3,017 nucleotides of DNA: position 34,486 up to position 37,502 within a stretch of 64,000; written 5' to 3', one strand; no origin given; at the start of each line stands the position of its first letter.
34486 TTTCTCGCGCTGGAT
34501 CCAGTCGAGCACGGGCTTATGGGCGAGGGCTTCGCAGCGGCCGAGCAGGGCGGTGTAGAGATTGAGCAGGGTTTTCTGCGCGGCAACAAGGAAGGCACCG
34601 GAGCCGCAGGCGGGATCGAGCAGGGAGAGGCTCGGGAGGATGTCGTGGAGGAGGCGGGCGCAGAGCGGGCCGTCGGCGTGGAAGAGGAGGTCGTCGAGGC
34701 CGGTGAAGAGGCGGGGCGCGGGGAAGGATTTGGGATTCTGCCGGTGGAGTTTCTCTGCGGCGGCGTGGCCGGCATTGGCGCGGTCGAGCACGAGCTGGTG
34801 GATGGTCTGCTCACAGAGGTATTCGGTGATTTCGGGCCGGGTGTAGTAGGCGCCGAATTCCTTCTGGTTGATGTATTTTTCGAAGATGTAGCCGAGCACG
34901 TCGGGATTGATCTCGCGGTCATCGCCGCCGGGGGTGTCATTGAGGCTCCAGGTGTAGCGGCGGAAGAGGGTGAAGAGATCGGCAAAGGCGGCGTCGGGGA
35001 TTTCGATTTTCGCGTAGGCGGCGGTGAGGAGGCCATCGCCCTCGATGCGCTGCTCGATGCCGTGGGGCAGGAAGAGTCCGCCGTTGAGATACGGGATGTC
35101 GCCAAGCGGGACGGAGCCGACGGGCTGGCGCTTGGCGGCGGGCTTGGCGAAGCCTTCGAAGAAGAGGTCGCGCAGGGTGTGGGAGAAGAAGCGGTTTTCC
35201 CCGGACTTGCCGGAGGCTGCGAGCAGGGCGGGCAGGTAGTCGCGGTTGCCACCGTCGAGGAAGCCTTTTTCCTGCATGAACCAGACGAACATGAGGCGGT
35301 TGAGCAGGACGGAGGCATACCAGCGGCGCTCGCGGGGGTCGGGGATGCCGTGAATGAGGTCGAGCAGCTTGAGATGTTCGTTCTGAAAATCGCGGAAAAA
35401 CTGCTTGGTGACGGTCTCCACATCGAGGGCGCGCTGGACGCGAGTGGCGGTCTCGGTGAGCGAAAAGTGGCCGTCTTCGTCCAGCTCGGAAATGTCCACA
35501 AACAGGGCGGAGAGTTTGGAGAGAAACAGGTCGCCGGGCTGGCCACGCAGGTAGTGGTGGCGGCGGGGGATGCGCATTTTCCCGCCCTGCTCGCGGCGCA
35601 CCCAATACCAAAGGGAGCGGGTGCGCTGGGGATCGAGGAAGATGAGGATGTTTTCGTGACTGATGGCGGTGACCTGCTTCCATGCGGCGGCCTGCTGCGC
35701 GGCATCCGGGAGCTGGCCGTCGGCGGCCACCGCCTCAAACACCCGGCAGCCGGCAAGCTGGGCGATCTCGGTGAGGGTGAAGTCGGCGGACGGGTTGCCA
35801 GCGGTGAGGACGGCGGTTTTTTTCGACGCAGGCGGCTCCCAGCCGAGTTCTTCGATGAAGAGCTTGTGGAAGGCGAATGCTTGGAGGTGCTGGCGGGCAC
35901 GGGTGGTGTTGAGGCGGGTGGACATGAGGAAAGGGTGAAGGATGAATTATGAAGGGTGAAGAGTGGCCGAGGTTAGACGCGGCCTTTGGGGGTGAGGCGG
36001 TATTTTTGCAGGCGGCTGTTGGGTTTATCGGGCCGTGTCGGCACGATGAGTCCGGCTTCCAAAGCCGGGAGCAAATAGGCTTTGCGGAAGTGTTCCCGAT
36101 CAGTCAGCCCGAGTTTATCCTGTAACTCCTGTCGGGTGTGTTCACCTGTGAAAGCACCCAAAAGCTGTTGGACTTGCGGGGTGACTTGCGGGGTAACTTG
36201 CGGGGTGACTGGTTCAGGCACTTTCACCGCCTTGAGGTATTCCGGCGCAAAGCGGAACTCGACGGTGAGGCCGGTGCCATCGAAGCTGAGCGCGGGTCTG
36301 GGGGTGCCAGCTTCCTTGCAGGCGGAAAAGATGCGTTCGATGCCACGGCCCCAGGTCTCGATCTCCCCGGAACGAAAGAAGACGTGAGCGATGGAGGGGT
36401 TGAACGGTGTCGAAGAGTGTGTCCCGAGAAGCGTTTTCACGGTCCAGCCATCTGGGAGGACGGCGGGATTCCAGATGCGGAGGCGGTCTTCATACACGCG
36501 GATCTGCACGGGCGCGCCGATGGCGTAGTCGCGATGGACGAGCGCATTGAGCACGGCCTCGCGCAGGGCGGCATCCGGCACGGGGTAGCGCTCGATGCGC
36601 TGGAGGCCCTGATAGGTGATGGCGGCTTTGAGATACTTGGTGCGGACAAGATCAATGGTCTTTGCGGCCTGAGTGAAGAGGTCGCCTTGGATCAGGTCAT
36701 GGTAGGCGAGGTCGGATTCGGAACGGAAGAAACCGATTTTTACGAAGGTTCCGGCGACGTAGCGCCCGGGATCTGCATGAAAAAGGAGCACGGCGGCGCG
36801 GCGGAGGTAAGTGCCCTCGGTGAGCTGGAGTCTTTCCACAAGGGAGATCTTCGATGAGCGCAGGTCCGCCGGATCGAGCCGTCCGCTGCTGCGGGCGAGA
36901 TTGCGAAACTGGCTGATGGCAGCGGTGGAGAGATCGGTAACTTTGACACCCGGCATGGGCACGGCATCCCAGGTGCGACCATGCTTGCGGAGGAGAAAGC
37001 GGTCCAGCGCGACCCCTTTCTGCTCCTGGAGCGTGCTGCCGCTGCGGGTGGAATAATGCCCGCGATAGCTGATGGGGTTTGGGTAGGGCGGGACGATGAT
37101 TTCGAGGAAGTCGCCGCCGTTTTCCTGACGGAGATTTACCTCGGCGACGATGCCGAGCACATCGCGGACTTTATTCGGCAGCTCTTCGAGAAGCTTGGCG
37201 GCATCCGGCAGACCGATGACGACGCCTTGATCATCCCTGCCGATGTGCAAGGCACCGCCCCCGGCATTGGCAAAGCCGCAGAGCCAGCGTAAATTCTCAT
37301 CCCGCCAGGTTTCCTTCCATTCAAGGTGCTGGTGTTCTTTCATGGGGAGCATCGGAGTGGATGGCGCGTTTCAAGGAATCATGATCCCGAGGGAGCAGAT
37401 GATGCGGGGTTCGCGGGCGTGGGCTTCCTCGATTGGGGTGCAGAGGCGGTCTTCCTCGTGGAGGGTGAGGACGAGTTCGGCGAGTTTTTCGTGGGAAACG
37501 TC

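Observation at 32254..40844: Candidate undescribed restriction-like defence system: HKD-SNF2 nuclease-translocase + AlbA_2/HATPase_c_4/wHTH protein + giant m6A methyltransferase-TRD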

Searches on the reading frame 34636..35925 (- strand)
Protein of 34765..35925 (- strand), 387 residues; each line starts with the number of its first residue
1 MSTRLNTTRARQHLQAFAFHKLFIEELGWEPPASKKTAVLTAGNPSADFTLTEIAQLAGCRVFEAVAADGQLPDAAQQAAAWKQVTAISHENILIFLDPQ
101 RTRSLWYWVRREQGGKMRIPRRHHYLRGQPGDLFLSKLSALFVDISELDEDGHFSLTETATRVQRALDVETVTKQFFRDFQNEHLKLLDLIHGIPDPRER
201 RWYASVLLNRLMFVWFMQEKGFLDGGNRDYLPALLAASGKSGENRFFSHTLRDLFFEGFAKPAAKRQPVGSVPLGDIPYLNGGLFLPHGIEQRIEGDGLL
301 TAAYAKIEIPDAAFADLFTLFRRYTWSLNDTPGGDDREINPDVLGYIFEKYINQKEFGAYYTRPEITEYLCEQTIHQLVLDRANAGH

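Call 35: find_homologous_proteins(query=window:34765-35925:-, max_evalue=0.001)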
Query seq(387 aa) (387 aa): 1661 proteins with E <= 0.001 among 8000 candidates; the best 120 are listed.
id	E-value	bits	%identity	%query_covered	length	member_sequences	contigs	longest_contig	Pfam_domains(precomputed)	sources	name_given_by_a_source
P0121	8.7e-170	583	67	100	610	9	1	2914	PF20473.5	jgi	jgi:hypothetical protein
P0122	4.2e-157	541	76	81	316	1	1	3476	-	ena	-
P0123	7.2e-157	540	64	99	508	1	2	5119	-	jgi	jgi:hypothetical protein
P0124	4.5e-155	534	63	98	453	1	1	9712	-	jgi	jgi:hypothetical protein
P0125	4.2e-153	528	63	99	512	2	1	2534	-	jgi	jgi:hypothetical protein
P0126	7.1e-146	504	61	98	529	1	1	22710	-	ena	-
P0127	2.2e-140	486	59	98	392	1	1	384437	PF25120.2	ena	-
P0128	1.4e-134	467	57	99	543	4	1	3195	PF20473.5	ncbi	ncbi:MAG: DNA methyltransferase [Verrucomicrobiota bacterium]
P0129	2.3e-134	466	56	99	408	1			-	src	-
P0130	3.5e-134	465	57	98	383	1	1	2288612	PF25120.2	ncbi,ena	-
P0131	5.7e-134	465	57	99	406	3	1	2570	PF25120.2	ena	-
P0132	1.0e-133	464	56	98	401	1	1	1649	-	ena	-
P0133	1.4e-133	463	56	98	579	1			PF25120.2,PF20473.5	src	-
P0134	1.6e-133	463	58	98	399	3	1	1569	PF25120.2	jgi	-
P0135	2.8e-133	462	57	98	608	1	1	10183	PF20473.5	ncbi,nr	ncbi:MAG: hypothetical protein IT579_22695, partial [Verrucomicrobia subdivision 3 bacterium]|nr:hyp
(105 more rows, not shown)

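Call 44: predict_structure(alignment_id=A2)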
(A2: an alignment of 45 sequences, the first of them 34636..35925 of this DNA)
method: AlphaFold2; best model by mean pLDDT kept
length: 430 residues; sequences in the alignment: 45
mean_pLDDT: 82.7   pTM: 0.58
mean pLDDT of the five models: 82.7, 82.1, 81.9, 81.0, 80.9
residues with pLDDT >= 90: 185; 70-90: 174; 50-70: 47; < 50: 24
segments of 3 or more residues with pLDDT < 50: 329-334, 353-368
pLDDT, mean of each block of 10 residues (from residue 1): 78 95 95 91 82 94 94 91 91 95 91 77 80 72 81 80 70 77 93 94 91 90 91 96 92 92 85 86 83 82 81 95 73 54 58 40 47 69 85 92 86 85 79
secondary structure, 60 per line:
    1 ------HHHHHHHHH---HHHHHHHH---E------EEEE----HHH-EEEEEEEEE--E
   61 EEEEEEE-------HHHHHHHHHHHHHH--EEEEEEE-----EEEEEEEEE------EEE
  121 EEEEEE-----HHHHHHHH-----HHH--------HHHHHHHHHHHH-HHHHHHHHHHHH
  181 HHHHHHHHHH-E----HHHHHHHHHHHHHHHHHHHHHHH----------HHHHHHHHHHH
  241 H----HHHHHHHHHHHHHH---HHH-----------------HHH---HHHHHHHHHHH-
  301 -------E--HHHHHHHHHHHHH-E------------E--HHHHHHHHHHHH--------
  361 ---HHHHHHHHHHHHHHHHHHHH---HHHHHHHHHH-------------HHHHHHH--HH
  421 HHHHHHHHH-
elements in order: H7-15 H19-26 E37-40 E49-57 E60-67 H75-88 E91-97 E103-111 E118-126 H132-139 H156-167 H169-190 H197-219 H230-241 H246-259 H289-299 H311-323 H341-352 H364-383 H387-396 H410-416 H419-429

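Call 60: find_related_loci(query=A2, collection=metagenome_contigs, flank=10000)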
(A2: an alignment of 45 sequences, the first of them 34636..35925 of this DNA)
Query A2 (430 aa) in metagenome_contigs; peptide patterns used: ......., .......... (x = any residue, [..] = any of these).
600 stretches matched a pattern (row limit reached: there are more); 375 encode a relative of the query (tblastn E <= 1e-3); the best 80 are kept; 80 distinct loci.
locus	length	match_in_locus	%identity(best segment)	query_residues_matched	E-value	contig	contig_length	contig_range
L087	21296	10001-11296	61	5-430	4e-170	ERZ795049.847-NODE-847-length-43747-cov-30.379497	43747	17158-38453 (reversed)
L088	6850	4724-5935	55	2-430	6e-151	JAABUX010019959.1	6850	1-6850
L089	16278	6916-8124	55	5-430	3e-149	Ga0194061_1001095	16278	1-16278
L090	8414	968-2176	56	5-430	6e-149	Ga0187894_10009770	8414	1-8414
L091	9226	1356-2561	54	5-430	9e-147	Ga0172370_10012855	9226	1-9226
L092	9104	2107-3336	52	2-430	3e-145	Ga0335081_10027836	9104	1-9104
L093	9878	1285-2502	52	1-430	1e-143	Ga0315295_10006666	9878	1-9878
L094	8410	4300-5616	53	5-430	3e-143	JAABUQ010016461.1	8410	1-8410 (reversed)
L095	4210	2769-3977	56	4-430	2e-146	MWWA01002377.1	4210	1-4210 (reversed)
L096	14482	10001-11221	52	5-430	1e-142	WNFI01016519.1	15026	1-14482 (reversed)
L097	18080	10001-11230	52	2-430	8e-143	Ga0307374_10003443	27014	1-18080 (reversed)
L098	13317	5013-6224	52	4-430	7e-142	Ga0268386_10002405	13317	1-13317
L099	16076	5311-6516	53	5-430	6e-142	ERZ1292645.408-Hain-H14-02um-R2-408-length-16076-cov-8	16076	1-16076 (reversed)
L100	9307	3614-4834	53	1-430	4e-141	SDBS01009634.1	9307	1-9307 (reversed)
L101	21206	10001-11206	52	5-430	6e-141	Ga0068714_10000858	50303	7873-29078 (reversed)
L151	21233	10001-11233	46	1-430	4e-121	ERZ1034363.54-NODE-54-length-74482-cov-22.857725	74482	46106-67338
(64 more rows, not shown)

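Call 70: search_protein_families(library=pfam, proteins=[L089:10478-11791:+, L151:14865-15287:+], max_evalue=0.01)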
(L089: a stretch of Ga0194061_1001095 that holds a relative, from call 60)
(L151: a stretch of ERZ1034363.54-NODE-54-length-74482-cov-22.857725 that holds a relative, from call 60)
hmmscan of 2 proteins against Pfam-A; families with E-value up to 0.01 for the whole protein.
L089:10478-11791:+ (437 aa): 5 families
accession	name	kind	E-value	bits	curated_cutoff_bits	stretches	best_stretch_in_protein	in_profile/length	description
PF13304.12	AAA_21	-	1.4e-49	170.2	27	1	41-385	1-304/304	AAA domain, putative AbiEii toxin, Type IV TA system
PF13175.12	AAA_15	-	1.5e-15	58.1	32.1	2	333-384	325-374/374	AAA ATPase domain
PF02463.25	SMC_N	-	3.8e-07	30.2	40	1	35-62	19-47/220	RecF/RecN/SMC N terminal domain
PF13476.12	AAA_23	-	4.5e-06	27.9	27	1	14-193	3-154/201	AAA domain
PF13555.12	AAA_29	-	7.9e-05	22.8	27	1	41-60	24-43/61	P-loop containing region of AAA domain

L151:14865-15287:+ (140 aa): 2 families
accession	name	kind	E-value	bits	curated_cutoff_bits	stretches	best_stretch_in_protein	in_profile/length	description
PF01850.27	PIN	-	1.7e-13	51.7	23.6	1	3-128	1-114/120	PIN domain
PF14367.12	DUF4411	-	0.00081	19.7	23.5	1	3-126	1-124/159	Domain of unknown function (DUF4411)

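Call 92: fold_search(model_id=the predicted structure, library=pdb)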
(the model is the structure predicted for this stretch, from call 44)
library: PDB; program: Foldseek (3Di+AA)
matches with E <= 10: 416; with E <= 0.001: 0
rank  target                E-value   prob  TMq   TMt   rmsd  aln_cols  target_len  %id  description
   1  4wsn_F                1.4e-01  0.14  0.11  0.15  21.7       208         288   12  Crystal structure of the COP9 signalosome, a P1 crystal form (released 2015-12-23)
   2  5cs4_A                1.7e-01  0.13  0.10  0.10  10.0       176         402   10  Crystal structure of domains AC3-AC5 of yeast acetyl-CoA carboxylase (released 2015-10-28)
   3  7m0d_B                1.8e-01  0.10  0.09  0.11  15.2       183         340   12  Pre-catalytic quaternary complex of DNA Polymerase Lambda with bound complementary DSB substrate and incoming dUMPNPP (released 2022-03-16)
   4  4xq8_B                1.8e-01  0.08  0.09  0.14  18.2       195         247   12  Human DNA polymerase lambda- MgdATP binary complex and complex with 6 paired DNA (released 2016-02-24)
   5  9ksn_A                2.3e-01  0.23  0.11  0.14  13.5       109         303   11  Crystal structure of meso-diaminopimelate dehydrogenase from Bacillus thermozeamaize mutant M9 complexed with NADP+ (released 2025-05-21)
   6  5gz6_B                2.4e-01  0.13  0.11  0.14  16.1       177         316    8  Structure of D-amino acid dehydrogenase in complex with NADPH and 2-keto-6-aminocapronic acid (released 2017-04-12)
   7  5trc_A                2.7e-01  0.13  0.11  0.11  10.2       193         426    9  Crystal structure of phosphorylated AC3-AC5 domains of yeast acetyl-CoA carboxylase (released 2016-12-07)
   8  5chg_A                2.7e-01  0.05  0.08  0.12  19.5       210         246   12  Human DNA polymerase lambda L431A mutant- MgdGTP binary and complex with 6 paired DNA (released 2016-02-24)
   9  3c5g_B                2.8e-01  0.07  0.09  0.11  19.3       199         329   12  Structure of a ternary complex of the R517K Pol lambda mutant (released 2008-07-29)
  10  5trc_B                3.2e-01  0.09  0.12  0.12  10.9       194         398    9  Crystal structure of phosphorylated AC3-AC5 domains of yeast acetyl-CoA carboxylase (released 2016-12-07)
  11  7m0d_A                3.3e-01  0.08  0.09  0.11  14.6       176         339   14  Pre-catalytic quaternary complex of DNA Polymerase Lambda with bound complementary DSB substrate and incoming dUMPNPP (released 2022-03-16)
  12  9ksn_C                3.5e-01  0.18  0.12  0.16  15.0       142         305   10  Crystal structure of meso-diaminopimelate dehydrogenase from Bacillus thermozeamaize mutant M9 complexed with NADP+ (released 2025-05-21)
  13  3upq_A                3.5e-01  0.06  0.09  0.11  17.6       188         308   12  Crystal structure of the pre-catalytic ternary complex of polymerase lambda with an rATP analog opposite a templating  (released 2012-05-23)
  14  4k4g_M                3.5e-01  0.06  0.09  0.11  19.5       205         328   11  Ternary crystal structures of human DNA POLYMERASE LAMBDA IN COMPLEX WITH DNA AND L-DCTP. (released 2014-07-16)
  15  3ajv_C                4.1e-01  0.33  0.12  0.27   6.9        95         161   13  Splicing endonuclease from Aeropyrum pernix (released 2010-11-17)
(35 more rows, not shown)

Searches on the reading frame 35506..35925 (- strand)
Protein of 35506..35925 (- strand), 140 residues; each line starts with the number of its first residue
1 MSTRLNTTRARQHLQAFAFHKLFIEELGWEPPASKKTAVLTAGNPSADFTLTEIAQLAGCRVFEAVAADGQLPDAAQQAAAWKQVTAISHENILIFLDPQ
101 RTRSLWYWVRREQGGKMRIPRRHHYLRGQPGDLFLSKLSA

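Call 93: search_protein_representatives(protein=window:35506-35925:-)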
Query: 140 residues. Proteins with E-value up to 0.001 (for the whole library): 532; up to 1e-10: 197; up to 1e-30: 5. The best 150 are listed.
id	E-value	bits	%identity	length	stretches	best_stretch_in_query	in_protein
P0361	8.4e-37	142.4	59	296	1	4-140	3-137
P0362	3.1e-33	130.8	55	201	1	5-140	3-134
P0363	6.3e-33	129.8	54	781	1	3-139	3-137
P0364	8.6e-33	129.4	48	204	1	4-139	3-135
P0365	4.6e-32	127.1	48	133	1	4-138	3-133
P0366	1.7e-30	122.0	49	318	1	5-139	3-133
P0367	1.8e-30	121.9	48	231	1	3-140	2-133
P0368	3.8e-30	120.8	50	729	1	4-139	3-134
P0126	5.6e-30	120.3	50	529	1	3-140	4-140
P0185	1.6e-29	118.8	54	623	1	5-139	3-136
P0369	5.6e-29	117.1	37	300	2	4-139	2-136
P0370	1.8e-28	115.4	50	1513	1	4-140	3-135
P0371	8.1e-28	113.3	47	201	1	3-128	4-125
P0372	1.0e-27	112.9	48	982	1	5-140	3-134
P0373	2.1e-27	112.0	44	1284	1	4-140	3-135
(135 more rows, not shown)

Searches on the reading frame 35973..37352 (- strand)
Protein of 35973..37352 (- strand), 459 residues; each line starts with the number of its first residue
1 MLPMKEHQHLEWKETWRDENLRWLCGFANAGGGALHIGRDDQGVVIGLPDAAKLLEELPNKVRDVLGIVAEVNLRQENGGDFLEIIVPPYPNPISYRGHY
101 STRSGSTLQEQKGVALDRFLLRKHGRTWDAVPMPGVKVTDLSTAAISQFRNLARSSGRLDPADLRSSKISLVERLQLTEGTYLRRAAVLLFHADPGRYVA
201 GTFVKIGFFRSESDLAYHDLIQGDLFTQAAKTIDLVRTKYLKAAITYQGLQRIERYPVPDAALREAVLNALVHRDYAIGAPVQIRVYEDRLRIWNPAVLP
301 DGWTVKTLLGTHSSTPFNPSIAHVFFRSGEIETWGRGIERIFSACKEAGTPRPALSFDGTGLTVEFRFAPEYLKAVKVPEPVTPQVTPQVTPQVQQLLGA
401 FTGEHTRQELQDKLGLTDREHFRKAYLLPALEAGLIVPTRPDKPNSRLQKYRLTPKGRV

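Call 3: search_protein_families(library=pfam, proteins=[window:35973-37352:-], max_evalue=0.01)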
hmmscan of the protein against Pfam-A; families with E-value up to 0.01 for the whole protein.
window:35973-37352:- (459 aa): 3 families
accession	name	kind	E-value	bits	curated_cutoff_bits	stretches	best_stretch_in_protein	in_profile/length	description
PF21247.3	Fic-like_C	-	1.5e-24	86.1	27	1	392-454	1-64/64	Filamentation induced by cAMP protein Fic-like, C-terminal domain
PF13749.12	HATPase_c_4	-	2.9e-21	75.7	26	1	279-366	1-89/89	Putative ATP-dependent DNA helicase recG C-terminal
PF04326.19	SLFN_AlbA_2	-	3.9e-07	31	25.3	1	6-108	1-114/118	Schlafen, AlbA_2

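Call 4: search_protein_families(library=padloc, proteins=[window:35973-37352:-], max_evalue=0.01)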
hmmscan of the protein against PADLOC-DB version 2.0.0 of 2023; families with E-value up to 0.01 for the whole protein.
window:35973-37352:- (459 aa): 3 families
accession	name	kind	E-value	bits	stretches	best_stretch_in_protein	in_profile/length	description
PDLC02402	Aga_SIR2-PNTD1-PNTD2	-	2.4e-14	50.4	1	178-348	366-542/876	Class I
PDLC02418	Aga_SIR2-Kinase-PNTD1-PNTD2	-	2.3e-09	34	1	212-302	276-364/756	Class I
PDLC02394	pAgo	-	3.5e-08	29.6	1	100-297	149-354/1121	-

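Call 5: search_protein_families(library=ncbifam, proteins=[window:35973-37352:-], max_evalue=0.01)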
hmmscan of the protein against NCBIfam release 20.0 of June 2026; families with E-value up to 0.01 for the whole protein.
window:35973-37352:- (459 aa): 0 families

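Call 11: search_solved_structures(query=window:35973-37352:-, max_evalue=0.01)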
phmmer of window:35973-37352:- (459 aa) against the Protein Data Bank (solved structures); distinct sequences matched with E-value up to 0.01: 2.
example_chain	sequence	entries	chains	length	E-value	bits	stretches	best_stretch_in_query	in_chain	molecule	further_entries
4rgl_A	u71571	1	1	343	3.7e-10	42.3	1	382-458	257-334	Filamentation induced by cAMP protein Fic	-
3lmm_A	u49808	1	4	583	6.3e-07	31.6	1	257-355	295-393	Uncharacterized protein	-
